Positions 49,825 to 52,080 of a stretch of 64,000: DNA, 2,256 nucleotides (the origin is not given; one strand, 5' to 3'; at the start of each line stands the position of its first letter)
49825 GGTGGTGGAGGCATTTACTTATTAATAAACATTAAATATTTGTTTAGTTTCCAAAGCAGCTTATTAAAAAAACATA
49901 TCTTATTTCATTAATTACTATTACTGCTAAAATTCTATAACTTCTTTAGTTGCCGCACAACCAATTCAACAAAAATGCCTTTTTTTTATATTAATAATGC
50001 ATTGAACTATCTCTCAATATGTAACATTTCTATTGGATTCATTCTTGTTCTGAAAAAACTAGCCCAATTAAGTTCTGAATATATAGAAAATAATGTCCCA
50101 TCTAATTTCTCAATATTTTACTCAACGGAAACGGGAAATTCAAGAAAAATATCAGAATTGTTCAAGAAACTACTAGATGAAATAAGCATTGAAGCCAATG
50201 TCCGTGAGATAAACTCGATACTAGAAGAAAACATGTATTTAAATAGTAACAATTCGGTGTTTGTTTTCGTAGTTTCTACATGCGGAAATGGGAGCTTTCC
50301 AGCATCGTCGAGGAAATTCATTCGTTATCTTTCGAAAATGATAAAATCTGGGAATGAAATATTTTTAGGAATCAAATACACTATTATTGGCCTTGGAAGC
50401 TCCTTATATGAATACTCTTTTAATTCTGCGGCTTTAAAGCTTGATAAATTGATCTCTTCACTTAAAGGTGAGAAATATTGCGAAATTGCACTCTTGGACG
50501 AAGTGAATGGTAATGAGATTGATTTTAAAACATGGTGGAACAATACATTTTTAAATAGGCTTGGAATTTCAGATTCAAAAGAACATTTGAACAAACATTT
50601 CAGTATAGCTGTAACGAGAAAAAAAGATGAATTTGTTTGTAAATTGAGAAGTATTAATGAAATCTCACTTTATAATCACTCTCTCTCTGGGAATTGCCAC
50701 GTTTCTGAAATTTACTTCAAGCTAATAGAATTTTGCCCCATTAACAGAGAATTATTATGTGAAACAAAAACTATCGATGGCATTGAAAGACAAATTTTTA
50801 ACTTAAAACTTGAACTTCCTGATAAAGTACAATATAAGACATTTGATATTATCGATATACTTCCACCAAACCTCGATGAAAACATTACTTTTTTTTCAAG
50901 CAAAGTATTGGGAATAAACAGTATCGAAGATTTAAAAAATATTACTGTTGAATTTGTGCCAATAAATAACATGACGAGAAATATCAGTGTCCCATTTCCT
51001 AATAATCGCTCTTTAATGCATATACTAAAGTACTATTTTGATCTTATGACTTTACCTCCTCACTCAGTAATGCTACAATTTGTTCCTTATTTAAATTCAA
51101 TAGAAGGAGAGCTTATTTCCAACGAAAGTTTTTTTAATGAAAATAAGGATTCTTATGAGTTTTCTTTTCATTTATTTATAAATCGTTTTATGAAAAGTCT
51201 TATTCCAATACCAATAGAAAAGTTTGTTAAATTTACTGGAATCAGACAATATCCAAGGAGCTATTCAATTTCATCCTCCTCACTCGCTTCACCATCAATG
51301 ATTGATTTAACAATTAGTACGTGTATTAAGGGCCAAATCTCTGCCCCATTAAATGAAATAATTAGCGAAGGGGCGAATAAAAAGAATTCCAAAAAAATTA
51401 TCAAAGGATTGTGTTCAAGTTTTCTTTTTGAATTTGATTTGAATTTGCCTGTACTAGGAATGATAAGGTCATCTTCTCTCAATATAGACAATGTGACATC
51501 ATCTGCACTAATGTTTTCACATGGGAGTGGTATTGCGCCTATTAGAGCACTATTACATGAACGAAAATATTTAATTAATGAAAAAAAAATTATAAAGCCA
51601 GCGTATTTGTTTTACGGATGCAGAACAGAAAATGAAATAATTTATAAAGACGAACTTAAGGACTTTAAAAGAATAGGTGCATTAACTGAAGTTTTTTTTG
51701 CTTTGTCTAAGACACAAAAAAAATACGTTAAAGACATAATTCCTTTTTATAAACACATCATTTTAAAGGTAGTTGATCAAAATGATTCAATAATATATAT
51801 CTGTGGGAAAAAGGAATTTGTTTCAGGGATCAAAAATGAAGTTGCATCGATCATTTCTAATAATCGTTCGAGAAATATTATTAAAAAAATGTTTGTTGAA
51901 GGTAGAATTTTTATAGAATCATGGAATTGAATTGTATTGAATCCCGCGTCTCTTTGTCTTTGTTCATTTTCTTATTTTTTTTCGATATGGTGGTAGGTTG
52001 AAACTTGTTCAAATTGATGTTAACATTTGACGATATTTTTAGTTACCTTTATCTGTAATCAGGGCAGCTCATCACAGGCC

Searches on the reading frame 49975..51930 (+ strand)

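Call 74: search_protein_families(library=pfam, proteins=[window:49975-51930:+], max_evalue=0.00001)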
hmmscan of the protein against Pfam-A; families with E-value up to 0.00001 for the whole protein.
window:49975-51930:+ (651 aa): 3 families
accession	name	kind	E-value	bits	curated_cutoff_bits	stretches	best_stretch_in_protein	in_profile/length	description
PF00258.30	Flavodoxin_1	-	4.5e-17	63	25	1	47-187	1-143/143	Flavodoxin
PF00175.26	NAD_binding_1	-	7.4e-11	43.1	22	1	513-619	1-107/109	Oxidoreductase NAD-binding domain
PF00667.26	FAD_binding_1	-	6.3e-10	39.5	32.3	1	270-447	24-201/222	FAD binding domain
